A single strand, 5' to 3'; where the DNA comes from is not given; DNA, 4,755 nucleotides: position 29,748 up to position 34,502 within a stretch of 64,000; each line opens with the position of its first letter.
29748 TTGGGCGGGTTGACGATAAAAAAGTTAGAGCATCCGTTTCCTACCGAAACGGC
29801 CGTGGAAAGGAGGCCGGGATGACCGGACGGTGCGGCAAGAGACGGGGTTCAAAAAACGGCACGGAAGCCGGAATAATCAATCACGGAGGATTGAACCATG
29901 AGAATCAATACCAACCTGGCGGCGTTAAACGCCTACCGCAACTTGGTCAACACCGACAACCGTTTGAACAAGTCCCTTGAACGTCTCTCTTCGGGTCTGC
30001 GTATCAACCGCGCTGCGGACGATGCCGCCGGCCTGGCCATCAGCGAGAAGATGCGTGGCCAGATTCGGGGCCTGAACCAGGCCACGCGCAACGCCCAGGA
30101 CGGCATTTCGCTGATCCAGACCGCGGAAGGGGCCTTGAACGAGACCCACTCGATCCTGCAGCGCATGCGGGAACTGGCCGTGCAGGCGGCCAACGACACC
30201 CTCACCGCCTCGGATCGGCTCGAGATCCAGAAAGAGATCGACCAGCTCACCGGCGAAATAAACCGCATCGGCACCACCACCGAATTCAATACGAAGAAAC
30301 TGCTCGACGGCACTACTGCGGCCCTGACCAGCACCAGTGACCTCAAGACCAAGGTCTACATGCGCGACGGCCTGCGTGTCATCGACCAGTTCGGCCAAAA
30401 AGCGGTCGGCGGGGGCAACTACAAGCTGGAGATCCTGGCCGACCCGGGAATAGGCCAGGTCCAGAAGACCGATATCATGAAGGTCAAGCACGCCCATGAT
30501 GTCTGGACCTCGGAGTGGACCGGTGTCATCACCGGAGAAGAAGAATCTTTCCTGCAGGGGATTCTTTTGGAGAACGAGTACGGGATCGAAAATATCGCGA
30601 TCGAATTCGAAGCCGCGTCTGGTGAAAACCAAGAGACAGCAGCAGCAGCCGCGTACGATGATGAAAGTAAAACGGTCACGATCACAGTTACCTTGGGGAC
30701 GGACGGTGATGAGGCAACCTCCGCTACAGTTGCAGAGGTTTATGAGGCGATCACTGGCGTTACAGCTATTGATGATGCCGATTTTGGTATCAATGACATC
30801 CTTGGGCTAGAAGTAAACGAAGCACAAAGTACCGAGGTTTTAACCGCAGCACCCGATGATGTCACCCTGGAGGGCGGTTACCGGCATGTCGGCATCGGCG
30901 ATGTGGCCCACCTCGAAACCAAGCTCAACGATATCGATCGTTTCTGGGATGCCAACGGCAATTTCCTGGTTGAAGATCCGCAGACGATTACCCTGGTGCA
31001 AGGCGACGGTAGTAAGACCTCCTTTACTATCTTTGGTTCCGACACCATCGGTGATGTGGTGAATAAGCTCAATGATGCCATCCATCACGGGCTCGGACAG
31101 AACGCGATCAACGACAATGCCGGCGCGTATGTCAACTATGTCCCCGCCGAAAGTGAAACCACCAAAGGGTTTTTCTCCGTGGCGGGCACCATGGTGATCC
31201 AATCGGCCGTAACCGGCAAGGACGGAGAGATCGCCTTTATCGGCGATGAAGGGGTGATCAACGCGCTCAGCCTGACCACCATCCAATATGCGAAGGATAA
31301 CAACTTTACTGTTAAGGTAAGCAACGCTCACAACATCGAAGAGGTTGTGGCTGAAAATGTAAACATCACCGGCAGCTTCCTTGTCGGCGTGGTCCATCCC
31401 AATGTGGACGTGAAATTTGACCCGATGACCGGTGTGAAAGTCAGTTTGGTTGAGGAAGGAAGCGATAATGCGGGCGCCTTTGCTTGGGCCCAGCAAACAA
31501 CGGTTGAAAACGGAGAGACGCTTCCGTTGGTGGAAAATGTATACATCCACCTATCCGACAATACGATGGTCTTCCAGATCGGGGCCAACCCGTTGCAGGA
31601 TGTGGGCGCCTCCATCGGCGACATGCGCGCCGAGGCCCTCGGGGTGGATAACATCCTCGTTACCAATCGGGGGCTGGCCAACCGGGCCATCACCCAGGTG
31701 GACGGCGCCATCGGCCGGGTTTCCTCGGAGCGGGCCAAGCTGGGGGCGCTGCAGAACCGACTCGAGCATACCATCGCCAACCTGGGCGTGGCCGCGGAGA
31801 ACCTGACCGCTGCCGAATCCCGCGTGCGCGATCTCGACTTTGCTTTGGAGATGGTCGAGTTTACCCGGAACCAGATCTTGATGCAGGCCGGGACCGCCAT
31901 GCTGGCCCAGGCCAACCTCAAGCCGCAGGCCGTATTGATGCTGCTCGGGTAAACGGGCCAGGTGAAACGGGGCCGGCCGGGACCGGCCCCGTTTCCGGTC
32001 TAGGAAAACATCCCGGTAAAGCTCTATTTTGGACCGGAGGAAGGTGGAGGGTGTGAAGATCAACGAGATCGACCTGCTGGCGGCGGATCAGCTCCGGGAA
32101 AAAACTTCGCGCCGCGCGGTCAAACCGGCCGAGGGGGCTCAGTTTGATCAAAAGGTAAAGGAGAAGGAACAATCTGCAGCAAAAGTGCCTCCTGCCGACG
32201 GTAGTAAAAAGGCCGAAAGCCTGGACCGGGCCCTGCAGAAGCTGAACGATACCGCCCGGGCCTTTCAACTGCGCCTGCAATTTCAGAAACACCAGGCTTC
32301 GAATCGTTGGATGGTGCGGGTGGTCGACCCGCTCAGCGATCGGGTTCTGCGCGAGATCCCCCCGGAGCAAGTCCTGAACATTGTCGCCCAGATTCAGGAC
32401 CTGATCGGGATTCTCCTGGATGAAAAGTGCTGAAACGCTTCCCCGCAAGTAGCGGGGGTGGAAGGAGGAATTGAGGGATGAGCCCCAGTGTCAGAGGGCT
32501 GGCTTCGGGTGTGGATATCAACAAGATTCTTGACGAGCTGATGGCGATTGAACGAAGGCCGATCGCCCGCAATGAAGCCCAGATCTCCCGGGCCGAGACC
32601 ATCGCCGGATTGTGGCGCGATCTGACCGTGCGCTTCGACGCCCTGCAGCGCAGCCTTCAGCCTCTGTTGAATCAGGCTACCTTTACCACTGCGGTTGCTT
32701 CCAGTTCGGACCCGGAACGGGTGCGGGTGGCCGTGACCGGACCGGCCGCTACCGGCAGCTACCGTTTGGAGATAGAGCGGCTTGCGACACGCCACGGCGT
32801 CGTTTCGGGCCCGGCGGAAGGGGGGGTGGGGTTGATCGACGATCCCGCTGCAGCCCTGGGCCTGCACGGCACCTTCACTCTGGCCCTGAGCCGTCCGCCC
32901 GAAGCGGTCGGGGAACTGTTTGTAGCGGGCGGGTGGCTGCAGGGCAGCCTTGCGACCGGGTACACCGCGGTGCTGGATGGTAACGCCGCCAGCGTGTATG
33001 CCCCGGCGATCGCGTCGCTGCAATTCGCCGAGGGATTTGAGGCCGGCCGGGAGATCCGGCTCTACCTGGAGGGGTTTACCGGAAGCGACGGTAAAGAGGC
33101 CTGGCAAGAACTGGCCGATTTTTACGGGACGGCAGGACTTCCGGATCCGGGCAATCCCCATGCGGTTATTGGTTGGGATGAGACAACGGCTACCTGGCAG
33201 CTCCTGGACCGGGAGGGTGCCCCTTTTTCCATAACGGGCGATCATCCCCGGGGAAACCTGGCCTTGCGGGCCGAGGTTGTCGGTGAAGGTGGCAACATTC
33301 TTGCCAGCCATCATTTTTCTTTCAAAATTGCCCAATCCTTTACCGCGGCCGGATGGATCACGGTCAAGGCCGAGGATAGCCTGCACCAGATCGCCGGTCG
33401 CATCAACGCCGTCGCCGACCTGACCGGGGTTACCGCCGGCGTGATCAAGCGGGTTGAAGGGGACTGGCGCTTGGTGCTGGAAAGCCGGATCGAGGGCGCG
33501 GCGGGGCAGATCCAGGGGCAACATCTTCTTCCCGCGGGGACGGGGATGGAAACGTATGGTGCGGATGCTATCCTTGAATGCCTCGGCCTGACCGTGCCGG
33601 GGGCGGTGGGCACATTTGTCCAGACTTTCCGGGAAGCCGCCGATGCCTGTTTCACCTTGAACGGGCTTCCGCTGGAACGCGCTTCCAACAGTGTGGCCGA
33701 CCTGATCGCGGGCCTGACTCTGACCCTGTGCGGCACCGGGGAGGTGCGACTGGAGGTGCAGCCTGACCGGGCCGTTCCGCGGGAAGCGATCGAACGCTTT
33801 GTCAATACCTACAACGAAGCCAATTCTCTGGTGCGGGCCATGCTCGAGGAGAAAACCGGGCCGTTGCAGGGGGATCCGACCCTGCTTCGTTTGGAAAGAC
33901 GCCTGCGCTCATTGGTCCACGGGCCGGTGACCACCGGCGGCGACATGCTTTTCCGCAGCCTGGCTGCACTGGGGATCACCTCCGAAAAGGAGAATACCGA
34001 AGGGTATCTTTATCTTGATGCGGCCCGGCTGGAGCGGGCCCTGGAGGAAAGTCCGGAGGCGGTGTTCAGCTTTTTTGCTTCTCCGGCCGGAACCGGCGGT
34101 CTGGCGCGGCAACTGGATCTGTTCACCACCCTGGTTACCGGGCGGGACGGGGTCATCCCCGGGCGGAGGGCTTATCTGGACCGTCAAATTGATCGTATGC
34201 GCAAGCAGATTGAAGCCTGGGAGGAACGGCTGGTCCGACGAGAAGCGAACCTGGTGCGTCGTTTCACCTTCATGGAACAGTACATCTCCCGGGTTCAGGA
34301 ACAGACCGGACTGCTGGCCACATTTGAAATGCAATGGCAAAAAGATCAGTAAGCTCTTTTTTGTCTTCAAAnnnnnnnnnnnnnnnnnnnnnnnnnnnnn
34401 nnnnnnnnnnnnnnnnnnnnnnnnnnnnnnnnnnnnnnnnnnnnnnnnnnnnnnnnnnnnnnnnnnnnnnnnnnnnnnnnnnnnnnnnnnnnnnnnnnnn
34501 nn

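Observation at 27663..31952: Tandem flagellin genes with near-identical termini and divergent central domains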

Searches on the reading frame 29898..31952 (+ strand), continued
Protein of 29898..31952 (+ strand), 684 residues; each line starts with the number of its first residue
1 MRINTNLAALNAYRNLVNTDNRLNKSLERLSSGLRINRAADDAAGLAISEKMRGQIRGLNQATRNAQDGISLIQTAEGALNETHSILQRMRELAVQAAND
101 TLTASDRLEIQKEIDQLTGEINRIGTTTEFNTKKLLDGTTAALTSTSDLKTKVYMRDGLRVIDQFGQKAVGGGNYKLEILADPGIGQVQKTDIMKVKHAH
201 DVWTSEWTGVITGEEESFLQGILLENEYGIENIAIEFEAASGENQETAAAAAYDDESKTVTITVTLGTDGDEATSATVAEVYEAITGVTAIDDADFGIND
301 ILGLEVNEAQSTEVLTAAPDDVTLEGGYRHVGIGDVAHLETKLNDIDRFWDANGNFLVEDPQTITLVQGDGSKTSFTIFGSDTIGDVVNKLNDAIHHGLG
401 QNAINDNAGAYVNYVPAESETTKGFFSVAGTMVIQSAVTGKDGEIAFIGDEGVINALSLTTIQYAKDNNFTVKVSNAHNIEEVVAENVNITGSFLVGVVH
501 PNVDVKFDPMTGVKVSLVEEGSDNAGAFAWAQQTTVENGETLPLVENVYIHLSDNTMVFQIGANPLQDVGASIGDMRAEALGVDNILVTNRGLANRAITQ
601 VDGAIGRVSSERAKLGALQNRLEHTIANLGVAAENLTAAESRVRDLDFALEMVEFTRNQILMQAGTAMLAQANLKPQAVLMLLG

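Call 50: search_solved_structures(query=window:29898-31949:+, max_evalue=1e-10, show_alignments=1)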
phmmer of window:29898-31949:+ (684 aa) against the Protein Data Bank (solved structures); distinct sequences matched with E-value up to 1e-10: 68 (the best 60 are shown).
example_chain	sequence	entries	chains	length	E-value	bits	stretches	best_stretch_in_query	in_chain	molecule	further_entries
9au6_A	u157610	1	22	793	2.9e-113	382.8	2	282-684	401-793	Flagellin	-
8jmv_A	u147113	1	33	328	6.2e-86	292.6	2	1-144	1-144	Flagella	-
6t17_A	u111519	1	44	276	7.6e-79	269.1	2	1-140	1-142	Flagellin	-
5wjx_A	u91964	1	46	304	2.2e-77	264.3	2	1-146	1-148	Flagellin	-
9hpz_A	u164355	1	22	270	2.5e-77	264.1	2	3-140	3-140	Flagellin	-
6gow_D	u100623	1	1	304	3.3e-77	263.7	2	1-146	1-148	Flagellin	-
5wjy_A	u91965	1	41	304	4.9e-77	263.2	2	1-146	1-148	Flagellin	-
5wjt_A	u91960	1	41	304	6.1e-77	262.9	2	1-146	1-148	Flagellin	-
5wjv_A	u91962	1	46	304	1.2e-76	261.9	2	1-146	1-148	Flagellin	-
5maw_D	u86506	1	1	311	1.4e-76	261.7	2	2-146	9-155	Flagellin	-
5wju_A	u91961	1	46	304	3.3e-76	260.4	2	1-146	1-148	Flagellin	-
5wjz_A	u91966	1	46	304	3.3e-76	260.4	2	1-146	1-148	Flagellin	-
5wjw_A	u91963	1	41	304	7.2e-76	259.3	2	1-146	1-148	Flagellin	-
9pim_CJ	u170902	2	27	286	8.8e-71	242.5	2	1-146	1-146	Flagellin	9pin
10ll_A4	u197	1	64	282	3.6e-68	233.9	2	1-148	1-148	Flagellin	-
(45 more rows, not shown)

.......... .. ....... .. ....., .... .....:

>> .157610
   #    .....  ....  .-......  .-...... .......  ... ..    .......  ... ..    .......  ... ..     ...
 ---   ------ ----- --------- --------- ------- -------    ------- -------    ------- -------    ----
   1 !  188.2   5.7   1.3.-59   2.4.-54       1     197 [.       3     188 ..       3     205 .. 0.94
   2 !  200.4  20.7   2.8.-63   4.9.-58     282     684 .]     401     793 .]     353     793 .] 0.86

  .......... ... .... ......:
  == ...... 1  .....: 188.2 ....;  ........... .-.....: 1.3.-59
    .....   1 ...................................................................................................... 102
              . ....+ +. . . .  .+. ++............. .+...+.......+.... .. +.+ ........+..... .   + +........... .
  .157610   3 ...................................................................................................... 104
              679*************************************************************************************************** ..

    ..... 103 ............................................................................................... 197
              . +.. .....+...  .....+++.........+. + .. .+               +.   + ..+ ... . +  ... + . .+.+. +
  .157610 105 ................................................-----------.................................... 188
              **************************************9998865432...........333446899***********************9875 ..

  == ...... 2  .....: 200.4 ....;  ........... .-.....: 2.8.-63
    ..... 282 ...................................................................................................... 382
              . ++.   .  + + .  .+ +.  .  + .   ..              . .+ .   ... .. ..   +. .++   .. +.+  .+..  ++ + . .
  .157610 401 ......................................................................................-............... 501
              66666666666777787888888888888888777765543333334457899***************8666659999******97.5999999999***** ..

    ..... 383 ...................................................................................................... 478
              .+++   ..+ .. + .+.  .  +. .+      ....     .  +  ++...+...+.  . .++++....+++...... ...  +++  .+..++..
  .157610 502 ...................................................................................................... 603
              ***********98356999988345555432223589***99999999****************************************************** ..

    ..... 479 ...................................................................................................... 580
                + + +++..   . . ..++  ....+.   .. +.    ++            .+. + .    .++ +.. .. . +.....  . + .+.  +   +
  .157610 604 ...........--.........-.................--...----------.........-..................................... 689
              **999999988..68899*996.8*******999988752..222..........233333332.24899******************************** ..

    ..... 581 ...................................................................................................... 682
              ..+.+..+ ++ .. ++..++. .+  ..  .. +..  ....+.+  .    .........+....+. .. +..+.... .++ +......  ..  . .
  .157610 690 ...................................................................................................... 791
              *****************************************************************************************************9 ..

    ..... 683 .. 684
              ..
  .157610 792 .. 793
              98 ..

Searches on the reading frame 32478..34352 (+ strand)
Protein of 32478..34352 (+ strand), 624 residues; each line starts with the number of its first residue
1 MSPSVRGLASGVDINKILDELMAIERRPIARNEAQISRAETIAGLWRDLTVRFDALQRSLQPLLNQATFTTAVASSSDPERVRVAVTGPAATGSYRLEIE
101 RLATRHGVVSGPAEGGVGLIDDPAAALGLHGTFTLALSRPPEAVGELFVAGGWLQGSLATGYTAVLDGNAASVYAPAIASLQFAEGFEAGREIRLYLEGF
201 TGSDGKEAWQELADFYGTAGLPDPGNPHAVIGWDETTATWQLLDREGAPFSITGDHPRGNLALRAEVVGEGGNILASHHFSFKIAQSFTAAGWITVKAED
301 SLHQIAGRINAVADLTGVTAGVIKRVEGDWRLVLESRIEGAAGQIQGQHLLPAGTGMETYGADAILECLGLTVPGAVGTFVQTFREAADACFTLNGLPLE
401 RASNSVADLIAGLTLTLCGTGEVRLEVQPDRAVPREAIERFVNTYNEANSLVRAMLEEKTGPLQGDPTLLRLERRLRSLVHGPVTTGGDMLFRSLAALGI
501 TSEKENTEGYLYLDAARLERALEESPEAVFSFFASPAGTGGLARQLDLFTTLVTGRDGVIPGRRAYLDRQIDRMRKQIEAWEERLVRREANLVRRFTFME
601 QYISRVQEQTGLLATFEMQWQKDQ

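Call 61: find_encoding_contigs(protein=window:32478-34352:+, flank=10000, max_places=6)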
Protein window:32478-34352:+ (624 aa): 2 contigs read that carry it; 1 place shown.
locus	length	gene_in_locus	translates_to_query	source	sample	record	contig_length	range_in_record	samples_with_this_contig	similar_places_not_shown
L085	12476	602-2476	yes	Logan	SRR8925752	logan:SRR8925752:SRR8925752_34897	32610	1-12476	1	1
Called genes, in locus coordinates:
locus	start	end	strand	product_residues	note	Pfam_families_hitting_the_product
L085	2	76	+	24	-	?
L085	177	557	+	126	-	PF03646:FlaG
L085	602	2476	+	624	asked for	PF02465:FliD_N, PF07195:FliD_C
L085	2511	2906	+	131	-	PF02561:FliS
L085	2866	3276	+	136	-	-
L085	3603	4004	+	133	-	-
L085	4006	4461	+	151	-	PF00460:Flg_bb_rod (faint), PF06429:Flg_bbr_C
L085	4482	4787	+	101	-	PF02049:FliE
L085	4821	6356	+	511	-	PF01514:YscJ_FliF, PF08345:YscJ_FliF_C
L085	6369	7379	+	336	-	PF03448:MgtE_N (faint), PF14842:FliG_N, PF14841:FliG_M, PF14842:FliG_N (weak), PF01706:FliG_C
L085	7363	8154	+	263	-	PF02108:FliH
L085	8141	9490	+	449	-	PF02874:ATP-synt_ab_N, PF00006:ATP-synt_ab, PF18269:T3SS_ATPase_C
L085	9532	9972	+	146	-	PF02050:FliJ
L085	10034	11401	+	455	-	PF02120:Flg_hook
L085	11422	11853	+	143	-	PF03963:FlgD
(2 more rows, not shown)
